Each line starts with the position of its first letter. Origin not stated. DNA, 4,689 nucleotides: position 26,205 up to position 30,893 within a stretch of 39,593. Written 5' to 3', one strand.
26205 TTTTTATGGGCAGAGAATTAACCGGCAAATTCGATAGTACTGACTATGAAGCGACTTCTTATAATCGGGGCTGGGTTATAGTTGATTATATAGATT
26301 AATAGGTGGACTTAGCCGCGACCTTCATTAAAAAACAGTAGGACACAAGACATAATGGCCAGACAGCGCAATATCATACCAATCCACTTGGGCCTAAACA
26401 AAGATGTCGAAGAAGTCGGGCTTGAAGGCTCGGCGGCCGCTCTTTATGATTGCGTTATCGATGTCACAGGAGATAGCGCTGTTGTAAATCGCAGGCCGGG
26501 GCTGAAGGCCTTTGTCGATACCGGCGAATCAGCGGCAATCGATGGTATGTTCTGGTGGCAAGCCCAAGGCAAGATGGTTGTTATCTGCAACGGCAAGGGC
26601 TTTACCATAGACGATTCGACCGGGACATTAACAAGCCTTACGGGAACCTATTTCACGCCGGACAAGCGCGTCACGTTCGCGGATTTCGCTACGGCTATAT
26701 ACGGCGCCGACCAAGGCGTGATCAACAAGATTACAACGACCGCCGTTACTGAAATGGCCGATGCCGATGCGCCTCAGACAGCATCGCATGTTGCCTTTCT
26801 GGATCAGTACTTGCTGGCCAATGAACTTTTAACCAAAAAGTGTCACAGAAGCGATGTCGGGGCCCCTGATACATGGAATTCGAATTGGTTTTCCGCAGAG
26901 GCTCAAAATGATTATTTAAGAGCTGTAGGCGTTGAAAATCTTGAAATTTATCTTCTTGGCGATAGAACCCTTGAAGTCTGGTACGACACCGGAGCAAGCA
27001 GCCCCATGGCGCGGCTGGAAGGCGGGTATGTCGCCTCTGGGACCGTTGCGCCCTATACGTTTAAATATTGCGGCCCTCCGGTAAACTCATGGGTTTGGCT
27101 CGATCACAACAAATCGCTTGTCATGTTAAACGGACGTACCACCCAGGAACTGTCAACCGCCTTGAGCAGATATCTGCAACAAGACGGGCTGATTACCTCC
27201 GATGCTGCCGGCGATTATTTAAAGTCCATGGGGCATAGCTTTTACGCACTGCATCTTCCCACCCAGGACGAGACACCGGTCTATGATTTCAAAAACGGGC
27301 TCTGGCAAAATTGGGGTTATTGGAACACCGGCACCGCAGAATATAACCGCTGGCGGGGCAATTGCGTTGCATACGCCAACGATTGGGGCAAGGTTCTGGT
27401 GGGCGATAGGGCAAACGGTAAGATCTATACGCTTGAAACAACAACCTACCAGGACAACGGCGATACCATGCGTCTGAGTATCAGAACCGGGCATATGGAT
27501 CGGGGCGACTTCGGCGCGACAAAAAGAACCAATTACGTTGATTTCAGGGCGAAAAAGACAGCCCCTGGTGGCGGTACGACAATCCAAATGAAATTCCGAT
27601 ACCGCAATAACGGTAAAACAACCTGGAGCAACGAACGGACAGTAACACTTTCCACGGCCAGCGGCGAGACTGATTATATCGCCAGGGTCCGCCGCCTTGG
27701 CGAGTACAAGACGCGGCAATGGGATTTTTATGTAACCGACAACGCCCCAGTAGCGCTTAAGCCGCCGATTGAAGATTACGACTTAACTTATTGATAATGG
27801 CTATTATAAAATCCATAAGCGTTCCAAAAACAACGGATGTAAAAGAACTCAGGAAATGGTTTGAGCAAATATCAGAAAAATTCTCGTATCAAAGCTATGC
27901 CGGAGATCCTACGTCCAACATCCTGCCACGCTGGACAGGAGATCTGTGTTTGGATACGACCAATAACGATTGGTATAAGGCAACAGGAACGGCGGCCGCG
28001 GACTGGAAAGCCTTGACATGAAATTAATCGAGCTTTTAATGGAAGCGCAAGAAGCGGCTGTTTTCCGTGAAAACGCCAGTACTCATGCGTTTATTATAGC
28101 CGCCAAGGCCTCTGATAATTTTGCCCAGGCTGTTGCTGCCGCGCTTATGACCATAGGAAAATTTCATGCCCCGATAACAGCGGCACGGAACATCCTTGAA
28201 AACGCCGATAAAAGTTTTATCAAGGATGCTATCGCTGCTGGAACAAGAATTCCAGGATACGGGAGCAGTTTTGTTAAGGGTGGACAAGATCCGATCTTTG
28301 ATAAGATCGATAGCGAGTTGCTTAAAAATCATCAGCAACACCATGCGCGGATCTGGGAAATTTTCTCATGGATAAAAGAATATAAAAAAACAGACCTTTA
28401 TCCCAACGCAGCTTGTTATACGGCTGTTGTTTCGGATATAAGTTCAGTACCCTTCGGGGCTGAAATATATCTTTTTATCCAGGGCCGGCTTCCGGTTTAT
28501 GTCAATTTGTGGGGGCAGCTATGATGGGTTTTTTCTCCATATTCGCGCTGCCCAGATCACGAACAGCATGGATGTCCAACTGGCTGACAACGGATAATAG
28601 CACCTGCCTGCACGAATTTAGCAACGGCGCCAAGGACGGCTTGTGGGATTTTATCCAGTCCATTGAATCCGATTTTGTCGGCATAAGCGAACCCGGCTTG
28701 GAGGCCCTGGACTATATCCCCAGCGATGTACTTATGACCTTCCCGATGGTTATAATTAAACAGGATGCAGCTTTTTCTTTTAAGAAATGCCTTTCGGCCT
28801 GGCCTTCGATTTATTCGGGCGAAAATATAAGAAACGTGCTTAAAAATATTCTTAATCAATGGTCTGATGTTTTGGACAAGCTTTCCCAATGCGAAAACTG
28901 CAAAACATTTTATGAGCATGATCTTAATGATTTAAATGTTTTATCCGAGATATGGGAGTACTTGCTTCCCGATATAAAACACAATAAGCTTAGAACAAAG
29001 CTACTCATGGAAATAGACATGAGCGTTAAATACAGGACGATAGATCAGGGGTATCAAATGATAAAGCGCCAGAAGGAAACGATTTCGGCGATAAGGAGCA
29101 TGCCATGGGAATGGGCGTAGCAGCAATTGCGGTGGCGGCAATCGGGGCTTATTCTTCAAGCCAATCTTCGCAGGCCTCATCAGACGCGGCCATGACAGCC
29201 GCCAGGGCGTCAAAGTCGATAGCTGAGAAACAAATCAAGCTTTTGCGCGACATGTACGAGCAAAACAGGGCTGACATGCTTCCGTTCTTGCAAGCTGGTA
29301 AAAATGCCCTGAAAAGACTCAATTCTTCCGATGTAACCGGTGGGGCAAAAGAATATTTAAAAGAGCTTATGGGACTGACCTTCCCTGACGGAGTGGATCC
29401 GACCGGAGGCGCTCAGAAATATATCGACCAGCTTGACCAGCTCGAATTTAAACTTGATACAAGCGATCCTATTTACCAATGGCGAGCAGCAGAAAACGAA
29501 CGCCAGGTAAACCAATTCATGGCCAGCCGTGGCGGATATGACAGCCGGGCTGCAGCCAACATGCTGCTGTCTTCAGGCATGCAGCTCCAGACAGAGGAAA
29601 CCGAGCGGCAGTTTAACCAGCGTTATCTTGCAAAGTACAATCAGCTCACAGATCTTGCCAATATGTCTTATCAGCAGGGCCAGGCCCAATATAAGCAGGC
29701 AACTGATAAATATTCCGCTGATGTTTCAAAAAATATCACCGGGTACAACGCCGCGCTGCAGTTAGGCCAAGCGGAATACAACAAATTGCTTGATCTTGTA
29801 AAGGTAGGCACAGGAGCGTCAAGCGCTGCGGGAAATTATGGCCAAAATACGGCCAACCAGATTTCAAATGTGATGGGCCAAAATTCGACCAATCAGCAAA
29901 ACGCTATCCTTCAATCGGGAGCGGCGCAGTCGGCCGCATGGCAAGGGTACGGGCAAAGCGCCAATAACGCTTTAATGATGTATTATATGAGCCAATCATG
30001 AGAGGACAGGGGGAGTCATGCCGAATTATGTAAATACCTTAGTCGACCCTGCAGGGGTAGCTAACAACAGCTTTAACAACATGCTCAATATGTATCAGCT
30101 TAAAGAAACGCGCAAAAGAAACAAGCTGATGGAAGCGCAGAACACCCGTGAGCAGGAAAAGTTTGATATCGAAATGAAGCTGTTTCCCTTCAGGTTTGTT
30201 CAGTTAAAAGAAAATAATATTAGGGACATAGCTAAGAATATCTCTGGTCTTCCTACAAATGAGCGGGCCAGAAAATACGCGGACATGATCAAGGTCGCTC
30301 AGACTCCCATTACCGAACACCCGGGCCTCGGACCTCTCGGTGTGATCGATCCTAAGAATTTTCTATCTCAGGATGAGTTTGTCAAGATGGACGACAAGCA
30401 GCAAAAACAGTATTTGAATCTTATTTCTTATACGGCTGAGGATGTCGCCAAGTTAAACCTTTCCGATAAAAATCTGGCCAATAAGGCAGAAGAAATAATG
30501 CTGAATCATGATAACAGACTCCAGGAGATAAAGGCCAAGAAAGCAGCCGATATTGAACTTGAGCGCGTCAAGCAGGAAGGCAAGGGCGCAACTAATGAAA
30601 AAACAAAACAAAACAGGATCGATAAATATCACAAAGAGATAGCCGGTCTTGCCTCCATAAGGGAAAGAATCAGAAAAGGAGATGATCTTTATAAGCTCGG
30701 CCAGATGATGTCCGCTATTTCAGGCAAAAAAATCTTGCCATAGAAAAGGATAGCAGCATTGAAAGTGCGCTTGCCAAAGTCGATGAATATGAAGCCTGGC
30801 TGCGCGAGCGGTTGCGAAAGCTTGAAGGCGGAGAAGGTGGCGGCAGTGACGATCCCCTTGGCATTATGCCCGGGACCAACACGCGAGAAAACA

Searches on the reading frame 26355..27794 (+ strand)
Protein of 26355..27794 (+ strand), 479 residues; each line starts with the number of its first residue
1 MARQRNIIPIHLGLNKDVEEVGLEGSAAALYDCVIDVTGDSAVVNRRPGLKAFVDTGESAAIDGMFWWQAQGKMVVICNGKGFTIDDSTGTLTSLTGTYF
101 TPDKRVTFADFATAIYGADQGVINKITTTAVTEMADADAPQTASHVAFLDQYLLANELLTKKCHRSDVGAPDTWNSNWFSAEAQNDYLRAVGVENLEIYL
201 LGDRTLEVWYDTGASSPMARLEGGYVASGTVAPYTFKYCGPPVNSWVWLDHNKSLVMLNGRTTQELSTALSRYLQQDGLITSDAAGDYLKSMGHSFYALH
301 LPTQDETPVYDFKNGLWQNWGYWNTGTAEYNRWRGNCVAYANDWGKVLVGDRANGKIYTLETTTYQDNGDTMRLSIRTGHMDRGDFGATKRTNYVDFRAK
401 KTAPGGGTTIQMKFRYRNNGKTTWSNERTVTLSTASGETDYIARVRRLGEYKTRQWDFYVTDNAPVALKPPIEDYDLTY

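Call 10: search_protein_families(library=phrogs, proteins=[window:26355-27794:+], max_evalue=0.001)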
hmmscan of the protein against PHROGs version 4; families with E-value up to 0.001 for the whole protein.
window:26355-27794:+ (479 aa): 1 family
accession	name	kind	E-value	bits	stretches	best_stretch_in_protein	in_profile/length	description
phrog_578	-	connector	1.1e-44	153.7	1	38-468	37-462/486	head closure Hc3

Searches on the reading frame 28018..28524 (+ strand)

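Call 23: search_protein_families(library=pfam, proteins=[window:28018-28524:+], max_evalue=0.05)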
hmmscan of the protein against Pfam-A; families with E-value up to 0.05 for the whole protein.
window:28018-28524:+ (168 aa): 1 family
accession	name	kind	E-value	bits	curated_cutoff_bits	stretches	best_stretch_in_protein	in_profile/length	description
PF00285.26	Citrate_synt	-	3.2e-07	30.2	27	1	19-158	183-337/357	Citrate synthase, C-terminal domain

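Call 39: search_protein_families(library=ncbifam, proteins=[window:28018-28524:+], max_evalue=0.001)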
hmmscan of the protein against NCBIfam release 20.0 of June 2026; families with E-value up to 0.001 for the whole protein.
window:28018-28524:+ (168 aa): 2 families
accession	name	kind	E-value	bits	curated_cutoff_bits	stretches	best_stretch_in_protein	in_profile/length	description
NF004869.0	PRK06224.1-6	subfamily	7.1e-05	22.2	212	0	31-97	80-156/263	citryl-CoA lyase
NF041301.1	Cit_synth_Halo_CitZ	equivalog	0.00021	20.4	550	1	19-145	193-329/379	citrate synthase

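Call 78: search_protein_families(library=phrogs, proteins=[window:28018-28524:+], max_evalue=0.01)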
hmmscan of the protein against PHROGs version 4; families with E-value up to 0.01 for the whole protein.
window:28018-28524:+ (168 aa): 0 families

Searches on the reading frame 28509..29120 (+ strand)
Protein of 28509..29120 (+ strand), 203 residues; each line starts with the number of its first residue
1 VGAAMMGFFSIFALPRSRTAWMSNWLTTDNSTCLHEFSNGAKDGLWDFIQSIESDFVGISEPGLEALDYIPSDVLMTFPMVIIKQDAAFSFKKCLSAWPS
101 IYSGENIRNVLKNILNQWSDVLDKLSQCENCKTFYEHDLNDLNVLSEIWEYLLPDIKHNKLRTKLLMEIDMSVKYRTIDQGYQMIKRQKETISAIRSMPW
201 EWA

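Call 23: search_protein_families(library=pfam, proteins=[window:28509-29120:+], max_evalue=0.05)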
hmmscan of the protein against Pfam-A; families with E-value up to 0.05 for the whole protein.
window:28509-29120:+ (203 aa): 1 family
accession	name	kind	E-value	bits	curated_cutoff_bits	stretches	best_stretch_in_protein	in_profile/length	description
PF11099.14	M11L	-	0.014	16.1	26.9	1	110-178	16-85/160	Apoptosis regulator M11L like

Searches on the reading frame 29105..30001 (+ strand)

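Call 23: search_protein_families(library=pfam, proteins=[window:29105-30001:+], max_evalue=0.05)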
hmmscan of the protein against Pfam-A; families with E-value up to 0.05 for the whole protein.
window:29105-30001:+ (298 aa): 1 family
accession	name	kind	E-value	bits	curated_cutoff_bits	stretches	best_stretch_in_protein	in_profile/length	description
PF06465.18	DUF1087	-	0.046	14.3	22.8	0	45-74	29-58/63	CHD subfamily II, DUF1087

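Call 78: search_protein_families(library=phrogs, proteins=[window:29105-30001:+], max_evalue=0.01)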
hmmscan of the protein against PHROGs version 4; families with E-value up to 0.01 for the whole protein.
window:29105-30001:+ (298 aa): 1 family
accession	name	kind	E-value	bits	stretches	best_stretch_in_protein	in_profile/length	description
phrog_598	-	DNA, RNA and nucleotide metabolism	2.4e-17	64.4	2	6-218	4-176/240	DNA ejection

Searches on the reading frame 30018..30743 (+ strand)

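Call 23: search_protein_families(library=pfam, proteins=[window:30018-30743:+], max_evalue=0.05)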
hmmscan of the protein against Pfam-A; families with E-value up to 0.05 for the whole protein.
window:30018-30743:+ (241 aa): 1 family
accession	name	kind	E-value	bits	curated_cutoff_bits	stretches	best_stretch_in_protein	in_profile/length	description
PF12875.12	DUF3826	-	0.0057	17.2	25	1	141-203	10-73/186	Protein of unknown function (DUF3826)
